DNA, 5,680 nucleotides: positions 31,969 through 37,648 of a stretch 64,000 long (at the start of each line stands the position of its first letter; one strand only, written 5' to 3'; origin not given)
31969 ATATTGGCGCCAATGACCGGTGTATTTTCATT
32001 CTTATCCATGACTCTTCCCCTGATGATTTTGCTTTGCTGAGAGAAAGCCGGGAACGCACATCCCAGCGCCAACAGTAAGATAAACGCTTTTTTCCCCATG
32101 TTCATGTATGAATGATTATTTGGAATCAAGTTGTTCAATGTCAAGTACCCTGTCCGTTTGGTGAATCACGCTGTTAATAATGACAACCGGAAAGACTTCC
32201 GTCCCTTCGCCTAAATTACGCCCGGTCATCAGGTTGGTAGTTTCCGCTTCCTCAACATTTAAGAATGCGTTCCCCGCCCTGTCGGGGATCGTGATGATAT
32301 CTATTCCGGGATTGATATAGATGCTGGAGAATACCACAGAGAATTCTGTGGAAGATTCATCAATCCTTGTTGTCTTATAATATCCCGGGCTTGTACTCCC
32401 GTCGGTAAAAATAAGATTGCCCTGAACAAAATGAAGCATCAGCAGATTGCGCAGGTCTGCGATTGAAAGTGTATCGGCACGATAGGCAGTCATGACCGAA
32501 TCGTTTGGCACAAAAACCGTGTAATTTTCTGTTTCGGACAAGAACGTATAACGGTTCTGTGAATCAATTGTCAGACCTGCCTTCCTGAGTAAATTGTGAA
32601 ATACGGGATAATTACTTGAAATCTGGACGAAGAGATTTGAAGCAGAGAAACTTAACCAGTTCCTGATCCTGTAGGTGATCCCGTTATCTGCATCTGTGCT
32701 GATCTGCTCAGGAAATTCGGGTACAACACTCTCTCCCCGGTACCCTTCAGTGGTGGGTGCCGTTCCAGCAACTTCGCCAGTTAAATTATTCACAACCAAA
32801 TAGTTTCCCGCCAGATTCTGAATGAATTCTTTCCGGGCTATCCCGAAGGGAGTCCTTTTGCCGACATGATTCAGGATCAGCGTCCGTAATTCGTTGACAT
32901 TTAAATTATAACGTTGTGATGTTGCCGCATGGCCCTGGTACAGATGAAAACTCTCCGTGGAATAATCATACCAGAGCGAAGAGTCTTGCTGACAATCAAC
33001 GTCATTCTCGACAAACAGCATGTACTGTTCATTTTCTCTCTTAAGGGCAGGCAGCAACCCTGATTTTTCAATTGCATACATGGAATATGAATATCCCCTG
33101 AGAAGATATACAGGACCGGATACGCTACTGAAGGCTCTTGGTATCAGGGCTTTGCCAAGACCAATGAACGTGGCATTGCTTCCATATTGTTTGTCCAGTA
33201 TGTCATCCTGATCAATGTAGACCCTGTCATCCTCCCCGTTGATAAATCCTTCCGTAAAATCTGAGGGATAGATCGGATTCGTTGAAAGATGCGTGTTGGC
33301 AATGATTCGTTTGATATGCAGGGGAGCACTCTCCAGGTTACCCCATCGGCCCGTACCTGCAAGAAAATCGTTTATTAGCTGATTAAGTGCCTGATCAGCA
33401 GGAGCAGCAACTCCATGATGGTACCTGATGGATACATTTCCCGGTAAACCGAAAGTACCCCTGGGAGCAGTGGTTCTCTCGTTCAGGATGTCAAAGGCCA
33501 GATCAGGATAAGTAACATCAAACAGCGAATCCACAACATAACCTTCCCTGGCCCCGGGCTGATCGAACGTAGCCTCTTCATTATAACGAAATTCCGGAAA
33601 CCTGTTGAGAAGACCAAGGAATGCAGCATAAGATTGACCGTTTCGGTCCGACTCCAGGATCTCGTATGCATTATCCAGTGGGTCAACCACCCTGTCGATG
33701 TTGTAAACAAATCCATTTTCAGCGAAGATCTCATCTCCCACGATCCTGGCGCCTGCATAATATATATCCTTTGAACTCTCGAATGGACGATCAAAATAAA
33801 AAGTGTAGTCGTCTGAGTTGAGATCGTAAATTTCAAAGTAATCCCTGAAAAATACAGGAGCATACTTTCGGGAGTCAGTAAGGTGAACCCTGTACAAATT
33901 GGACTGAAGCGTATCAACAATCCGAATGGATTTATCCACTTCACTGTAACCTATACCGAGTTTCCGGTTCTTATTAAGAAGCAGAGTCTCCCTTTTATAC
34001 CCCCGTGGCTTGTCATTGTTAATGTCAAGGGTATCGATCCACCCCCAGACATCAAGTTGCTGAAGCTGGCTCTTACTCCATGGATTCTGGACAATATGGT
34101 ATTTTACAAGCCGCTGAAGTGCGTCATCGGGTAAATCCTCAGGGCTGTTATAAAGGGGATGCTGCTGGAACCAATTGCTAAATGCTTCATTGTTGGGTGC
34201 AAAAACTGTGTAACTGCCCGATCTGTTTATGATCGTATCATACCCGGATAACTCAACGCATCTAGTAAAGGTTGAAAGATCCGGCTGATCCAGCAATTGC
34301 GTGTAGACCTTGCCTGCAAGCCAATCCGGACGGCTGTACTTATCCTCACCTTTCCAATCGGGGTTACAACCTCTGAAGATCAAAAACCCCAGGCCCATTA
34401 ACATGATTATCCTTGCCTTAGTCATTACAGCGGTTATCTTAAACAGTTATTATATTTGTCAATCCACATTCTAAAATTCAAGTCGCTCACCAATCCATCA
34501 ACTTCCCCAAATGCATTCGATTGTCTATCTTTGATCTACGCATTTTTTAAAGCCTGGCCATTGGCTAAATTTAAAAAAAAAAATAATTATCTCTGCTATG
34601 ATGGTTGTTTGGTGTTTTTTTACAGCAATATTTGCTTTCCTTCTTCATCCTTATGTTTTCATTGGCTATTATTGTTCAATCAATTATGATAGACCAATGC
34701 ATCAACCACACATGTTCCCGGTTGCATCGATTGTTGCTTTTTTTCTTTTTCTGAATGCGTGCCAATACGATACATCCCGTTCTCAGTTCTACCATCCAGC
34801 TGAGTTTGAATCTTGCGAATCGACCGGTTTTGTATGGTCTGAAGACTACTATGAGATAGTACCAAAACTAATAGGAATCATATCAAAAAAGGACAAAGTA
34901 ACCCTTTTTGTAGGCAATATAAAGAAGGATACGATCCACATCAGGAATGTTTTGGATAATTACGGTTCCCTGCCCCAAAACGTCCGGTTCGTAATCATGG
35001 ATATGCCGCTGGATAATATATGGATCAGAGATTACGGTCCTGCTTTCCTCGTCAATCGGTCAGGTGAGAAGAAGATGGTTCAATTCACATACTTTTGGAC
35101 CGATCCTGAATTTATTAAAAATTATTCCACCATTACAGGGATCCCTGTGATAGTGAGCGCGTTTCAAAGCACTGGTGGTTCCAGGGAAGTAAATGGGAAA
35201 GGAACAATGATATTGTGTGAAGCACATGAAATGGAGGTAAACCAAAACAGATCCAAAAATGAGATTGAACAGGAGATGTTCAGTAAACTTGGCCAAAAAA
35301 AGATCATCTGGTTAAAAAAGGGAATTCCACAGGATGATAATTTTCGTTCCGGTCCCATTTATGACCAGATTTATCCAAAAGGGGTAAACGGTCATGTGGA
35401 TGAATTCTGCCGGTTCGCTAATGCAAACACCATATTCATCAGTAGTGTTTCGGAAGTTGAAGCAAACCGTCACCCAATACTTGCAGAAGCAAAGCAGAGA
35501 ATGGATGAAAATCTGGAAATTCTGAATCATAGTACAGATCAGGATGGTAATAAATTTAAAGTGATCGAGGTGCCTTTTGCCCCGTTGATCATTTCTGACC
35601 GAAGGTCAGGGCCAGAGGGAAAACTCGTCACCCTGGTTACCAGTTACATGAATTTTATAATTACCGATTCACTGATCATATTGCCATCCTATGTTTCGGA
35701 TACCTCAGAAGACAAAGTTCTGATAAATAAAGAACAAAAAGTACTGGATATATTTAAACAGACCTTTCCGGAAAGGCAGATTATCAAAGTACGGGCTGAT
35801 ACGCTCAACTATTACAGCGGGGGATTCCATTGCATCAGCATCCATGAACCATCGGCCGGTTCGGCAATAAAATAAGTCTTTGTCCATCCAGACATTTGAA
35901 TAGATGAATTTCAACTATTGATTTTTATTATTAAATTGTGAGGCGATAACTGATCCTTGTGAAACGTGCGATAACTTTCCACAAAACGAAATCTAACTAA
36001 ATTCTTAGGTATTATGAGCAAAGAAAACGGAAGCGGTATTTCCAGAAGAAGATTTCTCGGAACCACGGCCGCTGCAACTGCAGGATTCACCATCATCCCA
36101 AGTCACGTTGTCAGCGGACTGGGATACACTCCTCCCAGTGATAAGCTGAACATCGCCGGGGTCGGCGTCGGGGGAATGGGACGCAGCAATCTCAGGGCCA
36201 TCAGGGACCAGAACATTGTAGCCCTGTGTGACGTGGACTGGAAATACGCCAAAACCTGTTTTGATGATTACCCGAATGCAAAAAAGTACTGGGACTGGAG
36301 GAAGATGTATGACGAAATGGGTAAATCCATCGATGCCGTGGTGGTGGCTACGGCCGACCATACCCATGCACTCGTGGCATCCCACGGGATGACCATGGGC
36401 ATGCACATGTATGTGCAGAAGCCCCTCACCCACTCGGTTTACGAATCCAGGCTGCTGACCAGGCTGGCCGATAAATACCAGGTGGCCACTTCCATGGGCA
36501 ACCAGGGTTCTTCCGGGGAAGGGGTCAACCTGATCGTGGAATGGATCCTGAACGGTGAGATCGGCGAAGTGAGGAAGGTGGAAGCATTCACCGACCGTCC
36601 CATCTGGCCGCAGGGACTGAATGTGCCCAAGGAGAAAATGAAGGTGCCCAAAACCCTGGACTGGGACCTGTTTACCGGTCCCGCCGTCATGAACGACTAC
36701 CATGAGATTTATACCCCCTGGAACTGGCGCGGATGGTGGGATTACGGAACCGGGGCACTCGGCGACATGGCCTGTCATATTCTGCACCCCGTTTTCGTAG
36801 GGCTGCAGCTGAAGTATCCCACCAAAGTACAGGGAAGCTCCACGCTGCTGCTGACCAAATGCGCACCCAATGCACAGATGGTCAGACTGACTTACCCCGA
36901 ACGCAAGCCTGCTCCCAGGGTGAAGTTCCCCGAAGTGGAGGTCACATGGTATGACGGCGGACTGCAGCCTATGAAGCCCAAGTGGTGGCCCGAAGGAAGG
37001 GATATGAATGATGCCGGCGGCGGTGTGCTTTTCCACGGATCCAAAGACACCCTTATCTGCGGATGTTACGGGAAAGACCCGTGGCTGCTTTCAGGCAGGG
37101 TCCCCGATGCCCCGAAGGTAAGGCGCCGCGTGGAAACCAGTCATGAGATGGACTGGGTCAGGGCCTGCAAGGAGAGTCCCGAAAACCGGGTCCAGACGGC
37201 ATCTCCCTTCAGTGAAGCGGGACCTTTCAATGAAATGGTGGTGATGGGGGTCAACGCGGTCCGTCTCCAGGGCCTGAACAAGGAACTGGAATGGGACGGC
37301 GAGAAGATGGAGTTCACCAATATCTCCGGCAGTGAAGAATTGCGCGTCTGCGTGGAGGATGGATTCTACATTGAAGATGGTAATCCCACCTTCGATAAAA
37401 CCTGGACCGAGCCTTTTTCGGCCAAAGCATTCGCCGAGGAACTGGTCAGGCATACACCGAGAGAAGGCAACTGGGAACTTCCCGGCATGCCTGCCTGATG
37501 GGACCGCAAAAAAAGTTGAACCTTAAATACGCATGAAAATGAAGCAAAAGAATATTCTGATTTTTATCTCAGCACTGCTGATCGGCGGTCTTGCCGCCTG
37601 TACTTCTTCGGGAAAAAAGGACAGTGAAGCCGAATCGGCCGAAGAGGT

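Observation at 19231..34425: Seven-gene locus of two SusC/SusD pairs and three fasciclin (FAS1) lipoproteins with no enzyme and no regulator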

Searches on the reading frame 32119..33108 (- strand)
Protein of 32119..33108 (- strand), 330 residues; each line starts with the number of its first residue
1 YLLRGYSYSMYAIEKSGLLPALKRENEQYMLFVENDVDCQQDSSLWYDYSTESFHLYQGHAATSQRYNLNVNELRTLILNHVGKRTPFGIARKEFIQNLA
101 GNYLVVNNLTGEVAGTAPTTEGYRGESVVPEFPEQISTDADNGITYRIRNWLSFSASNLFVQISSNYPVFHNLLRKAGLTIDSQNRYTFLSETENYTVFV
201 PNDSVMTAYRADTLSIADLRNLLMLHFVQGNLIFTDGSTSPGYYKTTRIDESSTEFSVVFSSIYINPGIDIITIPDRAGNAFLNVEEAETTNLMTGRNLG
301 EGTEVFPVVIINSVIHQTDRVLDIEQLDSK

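Call 38: search_protein_families(library=pfam, max_evalue=5, proteins=[window:32119-33108:-])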
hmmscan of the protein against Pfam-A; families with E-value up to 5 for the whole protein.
seq(330 aa): 3 families
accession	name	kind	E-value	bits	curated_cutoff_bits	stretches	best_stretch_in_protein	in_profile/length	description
PF02469.27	Fasciclin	-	2.1e-07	31.6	22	1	169-272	5-103/123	Fasciclin domain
PF14874.12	PapD-like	-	0.072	13.7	27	1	231-270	25-64/102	Flagellar-associated PapD-like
PF06334.16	Orthopox_A47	-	0.099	12.4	25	1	142-184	175-217/244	Orthopoxvirus A47 protein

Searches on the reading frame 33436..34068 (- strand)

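Call 38: search_protein_families(library=pfam, max_evalue=5, proteins=[window:33436-34068:-])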
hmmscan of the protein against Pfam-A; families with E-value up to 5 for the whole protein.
seq(211 aa): 1 family
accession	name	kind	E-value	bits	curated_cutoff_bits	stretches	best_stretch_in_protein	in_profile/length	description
PF02469.27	Fasciclin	-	0.027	15.1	22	1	60-130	59-123/123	Fasciclin domain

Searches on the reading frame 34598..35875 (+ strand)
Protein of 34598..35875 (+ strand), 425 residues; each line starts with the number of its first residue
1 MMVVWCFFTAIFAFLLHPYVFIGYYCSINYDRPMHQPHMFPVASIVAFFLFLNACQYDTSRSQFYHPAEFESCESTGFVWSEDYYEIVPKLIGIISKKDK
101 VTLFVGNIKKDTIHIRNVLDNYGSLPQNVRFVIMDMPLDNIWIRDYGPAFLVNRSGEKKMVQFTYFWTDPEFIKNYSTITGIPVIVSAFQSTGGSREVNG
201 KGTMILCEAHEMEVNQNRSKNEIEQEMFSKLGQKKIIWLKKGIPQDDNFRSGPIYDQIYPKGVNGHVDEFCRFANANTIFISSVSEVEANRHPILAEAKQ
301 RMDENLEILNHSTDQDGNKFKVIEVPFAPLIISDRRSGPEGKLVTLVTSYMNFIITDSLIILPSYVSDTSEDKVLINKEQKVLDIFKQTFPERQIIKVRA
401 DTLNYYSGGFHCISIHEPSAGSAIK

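Call 4: search_protein_families(library=pfam, proteins=[window:34598-35875:+], max_evalue=0.01)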
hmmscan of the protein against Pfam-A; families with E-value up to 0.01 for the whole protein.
window:34598-35875:+ (425 aa): 1 family
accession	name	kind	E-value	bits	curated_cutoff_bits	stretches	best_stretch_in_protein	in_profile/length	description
PF04371.20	PAD_porph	-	8.4e-49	167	25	1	85-418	32-321/321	Porphyromonas-type peptidyl-arginine deiminase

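Call 91: search_protein_families(library=ncbifam, max_evalue=0.001, proteins=[window:34598-35875:+])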
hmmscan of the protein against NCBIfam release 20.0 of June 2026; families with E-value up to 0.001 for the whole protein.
window:34598-35875:+ (425 aa): 2 families
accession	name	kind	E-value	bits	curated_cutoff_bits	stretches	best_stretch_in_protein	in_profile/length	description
NF010070.0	PRK13551.1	subfamily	3.1e-33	115.1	483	1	61-419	10-363/365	agmatine deiminase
TIGR03380.1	agmatine_aguA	equivalog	2.9e-32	112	381.8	1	62-418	6-356/357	agmatine deiminase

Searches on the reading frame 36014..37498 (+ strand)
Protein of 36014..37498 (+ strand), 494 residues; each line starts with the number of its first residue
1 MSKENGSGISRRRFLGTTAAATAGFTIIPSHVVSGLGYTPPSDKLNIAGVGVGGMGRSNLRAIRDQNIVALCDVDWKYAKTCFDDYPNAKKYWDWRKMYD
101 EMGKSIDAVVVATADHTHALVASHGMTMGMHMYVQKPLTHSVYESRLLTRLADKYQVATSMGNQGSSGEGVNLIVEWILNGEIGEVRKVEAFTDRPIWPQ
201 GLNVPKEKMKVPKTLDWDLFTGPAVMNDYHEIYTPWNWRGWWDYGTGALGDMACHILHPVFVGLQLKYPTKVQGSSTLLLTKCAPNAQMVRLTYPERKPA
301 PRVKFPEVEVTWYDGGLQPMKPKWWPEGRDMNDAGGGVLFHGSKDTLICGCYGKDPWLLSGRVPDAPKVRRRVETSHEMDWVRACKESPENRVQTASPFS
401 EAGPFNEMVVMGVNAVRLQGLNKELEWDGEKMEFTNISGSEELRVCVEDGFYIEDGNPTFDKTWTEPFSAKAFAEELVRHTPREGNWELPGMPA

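Call 4: search_protein_families(library=pfam, proteins=[window:36014-37498:+], max_evalue=0.01)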
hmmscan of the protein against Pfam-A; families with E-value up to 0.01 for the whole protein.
window:36014-37498:+ (494 aa): 4 families
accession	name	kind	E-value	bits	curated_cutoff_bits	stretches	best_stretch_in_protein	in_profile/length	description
PF19051.5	GFO_IDH_MocA_C2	-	4.4e-15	56.3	23.3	1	190-264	29-103/254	Oxidoreductase family, C-terminal alpha/beta domain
PF01408.29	GFO_IDH_MocA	-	5.7e-13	50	24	1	46-162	2-119/120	Oxidoreductase family, NAD-binding Rossmann fold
PF22725.1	GFO_IDH_MocA_C3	-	2.6e-05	24.7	27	1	176-258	6-55/124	GFO/IDH/MocA C-terminal domain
PF10518.14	TAT_signal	-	0.0081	16.5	22.7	0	9-24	2-17/21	TAT (twin-arginine translocation) pathway signal sequence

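Call 91: search_protein_families(library=ncbifam, max_evalue=0.001, proteins=[window:36014-37498:+])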
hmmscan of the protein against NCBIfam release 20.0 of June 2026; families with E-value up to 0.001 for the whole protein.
window:36014-37498:+ (494 aa): 7 families
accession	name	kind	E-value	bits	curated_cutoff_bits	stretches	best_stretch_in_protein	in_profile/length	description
NF058561.1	BT_2158_fam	equivalog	7e-262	869.2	750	1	10-493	1-487/487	glycoside 3-dehydrogenase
NF040723.1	UDP-GlcNAcDh_Arch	equivalog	4.4e-12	46.1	450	1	46-191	2-146/302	UDP-N-acetylglucosamine 3-dehydrogenase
TIGR04380.1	myo_inos_iolG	equivalog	2.4e-11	43.1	355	1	44-199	1-158/330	inositol 2-dehydrogenase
NF052479.1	LevoglcsnDh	equivalog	3.6e-10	39.1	650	1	70-189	40-157/386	levoglucosan dehydrogenase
NF008607.0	PRK11579.1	subfamily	4e-07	29.4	330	1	71-195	32-154/346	oxidoreductase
NF052679.1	InsChiInosDhIolG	equivalog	8.4e-06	25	540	1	45-145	3-106/343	bifunctional inositol 2-dehydrogenase/D-chiro-inositol 1-dehydrogenase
NF058563.1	BT_2159_fam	equivalog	1.5e-05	24.2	650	1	47-187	3-144/350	disaccharide 3-dehydrogenase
